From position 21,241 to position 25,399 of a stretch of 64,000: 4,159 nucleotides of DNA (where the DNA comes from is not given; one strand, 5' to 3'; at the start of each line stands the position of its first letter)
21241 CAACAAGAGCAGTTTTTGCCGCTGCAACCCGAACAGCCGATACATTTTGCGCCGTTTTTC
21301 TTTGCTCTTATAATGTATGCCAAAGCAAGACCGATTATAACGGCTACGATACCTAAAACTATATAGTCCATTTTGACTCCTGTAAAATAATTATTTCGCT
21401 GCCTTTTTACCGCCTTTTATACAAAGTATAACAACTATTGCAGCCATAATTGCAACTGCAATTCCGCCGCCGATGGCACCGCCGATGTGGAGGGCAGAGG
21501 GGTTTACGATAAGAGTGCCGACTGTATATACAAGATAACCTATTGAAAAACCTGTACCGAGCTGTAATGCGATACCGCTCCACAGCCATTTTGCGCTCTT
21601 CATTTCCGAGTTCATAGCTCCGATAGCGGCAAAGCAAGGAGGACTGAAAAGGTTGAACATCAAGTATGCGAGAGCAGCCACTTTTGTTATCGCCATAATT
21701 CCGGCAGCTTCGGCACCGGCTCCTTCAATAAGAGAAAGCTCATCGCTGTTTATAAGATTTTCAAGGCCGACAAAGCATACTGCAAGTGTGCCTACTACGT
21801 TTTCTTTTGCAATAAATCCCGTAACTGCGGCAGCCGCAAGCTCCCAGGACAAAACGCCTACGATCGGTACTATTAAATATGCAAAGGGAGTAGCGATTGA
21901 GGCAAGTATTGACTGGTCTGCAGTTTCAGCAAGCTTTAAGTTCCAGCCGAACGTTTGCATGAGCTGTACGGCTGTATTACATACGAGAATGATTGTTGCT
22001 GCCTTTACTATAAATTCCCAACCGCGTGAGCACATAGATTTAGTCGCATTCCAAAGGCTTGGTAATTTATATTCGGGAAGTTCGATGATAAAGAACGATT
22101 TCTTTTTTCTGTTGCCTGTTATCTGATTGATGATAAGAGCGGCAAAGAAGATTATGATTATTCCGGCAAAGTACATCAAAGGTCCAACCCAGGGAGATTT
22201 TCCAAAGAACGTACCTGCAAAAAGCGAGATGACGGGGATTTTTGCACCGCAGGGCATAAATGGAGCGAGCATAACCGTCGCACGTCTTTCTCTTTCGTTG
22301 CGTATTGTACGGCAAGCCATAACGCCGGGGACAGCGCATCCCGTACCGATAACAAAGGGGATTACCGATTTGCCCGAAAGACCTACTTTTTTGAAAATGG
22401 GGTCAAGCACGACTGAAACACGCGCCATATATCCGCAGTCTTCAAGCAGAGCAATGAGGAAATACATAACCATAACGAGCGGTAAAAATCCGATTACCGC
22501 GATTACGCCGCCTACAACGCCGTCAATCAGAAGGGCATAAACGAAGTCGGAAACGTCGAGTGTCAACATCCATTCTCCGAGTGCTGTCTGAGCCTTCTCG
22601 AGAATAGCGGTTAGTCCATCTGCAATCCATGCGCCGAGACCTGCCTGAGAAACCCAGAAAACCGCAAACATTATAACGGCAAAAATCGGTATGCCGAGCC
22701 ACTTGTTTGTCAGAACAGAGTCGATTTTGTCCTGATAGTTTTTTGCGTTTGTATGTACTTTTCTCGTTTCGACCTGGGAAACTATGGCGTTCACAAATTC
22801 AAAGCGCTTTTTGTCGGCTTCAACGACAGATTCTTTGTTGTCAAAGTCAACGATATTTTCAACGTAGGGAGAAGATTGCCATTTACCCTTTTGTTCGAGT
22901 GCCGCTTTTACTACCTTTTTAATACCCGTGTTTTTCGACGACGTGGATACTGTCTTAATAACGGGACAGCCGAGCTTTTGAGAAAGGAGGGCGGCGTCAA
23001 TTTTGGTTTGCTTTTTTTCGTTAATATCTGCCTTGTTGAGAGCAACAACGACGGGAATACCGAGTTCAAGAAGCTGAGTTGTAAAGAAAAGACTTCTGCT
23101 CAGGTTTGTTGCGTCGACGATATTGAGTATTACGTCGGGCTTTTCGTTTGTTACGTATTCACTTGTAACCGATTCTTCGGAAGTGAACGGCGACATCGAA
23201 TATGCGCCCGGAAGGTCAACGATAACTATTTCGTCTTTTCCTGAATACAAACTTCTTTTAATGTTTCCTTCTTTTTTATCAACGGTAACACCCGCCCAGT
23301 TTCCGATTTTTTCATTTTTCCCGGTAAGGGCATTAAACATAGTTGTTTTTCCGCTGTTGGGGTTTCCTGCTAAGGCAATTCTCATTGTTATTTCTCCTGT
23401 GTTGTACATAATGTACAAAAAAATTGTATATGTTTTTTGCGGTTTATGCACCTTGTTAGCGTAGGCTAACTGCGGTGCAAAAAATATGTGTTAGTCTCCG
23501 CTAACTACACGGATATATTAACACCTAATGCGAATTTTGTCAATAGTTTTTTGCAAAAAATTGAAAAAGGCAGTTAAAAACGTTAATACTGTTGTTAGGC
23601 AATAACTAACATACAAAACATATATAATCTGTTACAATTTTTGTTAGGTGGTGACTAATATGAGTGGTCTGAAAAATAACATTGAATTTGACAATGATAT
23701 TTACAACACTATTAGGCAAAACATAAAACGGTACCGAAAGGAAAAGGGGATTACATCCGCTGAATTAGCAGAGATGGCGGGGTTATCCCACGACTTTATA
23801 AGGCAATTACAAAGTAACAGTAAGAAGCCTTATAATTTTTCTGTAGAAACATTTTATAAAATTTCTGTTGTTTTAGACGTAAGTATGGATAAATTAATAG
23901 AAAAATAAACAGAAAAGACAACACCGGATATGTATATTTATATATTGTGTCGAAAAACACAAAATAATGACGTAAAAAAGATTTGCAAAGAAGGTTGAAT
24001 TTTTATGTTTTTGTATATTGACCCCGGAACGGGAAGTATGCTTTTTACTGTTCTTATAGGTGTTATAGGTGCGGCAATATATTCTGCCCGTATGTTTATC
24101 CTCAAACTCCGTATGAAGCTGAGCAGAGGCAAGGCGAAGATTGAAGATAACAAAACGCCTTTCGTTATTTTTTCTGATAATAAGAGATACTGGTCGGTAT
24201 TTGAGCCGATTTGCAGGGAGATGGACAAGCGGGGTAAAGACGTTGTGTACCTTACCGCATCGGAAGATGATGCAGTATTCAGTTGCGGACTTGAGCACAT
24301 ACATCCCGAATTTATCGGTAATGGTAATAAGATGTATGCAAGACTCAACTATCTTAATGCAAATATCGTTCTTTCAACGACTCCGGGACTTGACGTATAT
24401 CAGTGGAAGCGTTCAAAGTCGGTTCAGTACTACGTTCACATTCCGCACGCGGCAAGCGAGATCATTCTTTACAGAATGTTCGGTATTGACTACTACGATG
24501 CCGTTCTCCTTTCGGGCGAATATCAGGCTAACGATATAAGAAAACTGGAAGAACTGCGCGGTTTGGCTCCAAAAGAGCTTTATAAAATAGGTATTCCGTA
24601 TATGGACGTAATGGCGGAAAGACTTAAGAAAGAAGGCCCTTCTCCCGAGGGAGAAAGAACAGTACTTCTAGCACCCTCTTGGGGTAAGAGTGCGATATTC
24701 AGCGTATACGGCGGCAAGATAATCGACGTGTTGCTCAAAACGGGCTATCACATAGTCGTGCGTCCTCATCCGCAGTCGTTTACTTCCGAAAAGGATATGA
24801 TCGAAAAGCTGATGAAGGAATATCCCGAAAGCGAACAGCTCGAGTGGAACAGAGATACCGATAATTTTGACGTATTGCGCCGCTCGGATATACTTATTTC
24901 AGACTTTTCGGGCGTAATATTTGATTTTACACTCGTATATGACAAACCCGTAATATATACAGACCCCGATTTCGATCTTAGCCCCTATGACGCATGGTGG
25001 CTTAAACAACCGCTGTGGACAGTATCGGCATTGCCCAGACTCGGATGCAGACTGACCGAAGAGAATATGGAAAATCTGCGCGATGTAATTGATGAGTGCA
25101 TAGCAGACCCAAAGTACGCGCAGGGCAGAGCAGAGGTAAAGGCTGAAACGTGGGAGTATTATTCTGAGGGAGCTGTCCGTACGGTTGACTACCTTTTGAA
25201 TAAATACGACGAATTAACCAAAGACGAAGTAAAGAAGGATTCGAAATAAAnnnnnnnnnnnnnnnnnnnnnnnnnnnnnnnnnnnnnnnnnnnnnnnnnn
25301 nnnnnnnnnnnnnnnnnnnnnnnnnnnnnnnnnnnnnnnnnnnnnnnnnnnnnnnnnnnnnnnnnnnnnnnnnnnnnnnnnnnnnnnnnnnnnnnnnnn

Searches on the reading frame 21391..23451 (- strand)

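Call 68: search_protein_families(library=pfam, proteins=[window:21391-23451:-], max_evalue=0.001)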
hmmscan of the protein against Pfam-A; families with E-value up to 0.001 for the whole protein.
window:21391-23451:- (686 aa): 9 families
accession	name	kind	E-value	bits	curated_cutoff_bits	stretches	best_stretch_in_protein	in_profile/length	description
PF02421.24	FeoB_N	-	8.2e-59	198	27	1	24-182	2-154/156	Ferrous iron transport protein B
PF07670.19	Gate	-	4.4e-27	95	29.6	2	320-415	2-104/104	Nucleoside recognition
PF01926.29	MMR_HSR1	-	5.1e-20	72.1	21.9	1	24-140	1-113/113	50S ribosome-binding GTPase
PF07664.17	FeoB_C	-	1.4e-12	47.6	26.6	1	425-476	3-54/54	Ferrous iron transport protein B C terminus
PF00350.29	Dynamin_N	-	1.1e-05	26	27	0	67-140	95-167/168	Dynamin family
PF03029.23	ATP_bind_1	-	2.7e-05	24.5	27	1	65-153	83-178/240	Conserved hypothetical ATP binding protein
PF09439.16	SRPRB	-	2.8e-05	24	25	1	24-188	5-165/178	Signal recognition particle receptor beta subunit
PF00009.33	GTP_EFTU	-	3.3e-05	24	26.5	1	23-181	4-151/188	Elongation factor Tu GTP binding domain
PF03193.22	RsgA_GTPase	-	0.00031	21.1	30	0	125-179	47-99/174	RsgA GTPase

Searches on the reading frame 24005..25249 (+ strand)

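Call 68: search_protein_families(library=pfam, proteins=[window:24005-25249:+], max_evalue=0.001)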
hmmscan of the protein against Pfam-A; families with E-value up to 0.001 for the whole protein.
window:24005-25249:+ (414 aa): 1 family
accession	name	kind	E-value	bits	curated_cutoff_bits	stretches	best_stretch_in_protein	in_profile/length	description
PF04464.20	Glyphos_transf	-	2e-13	50.5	22.1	1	183-324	151-297/367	CDP-Glycerol:Poly(glycerophosphate) glycerophosphotransferase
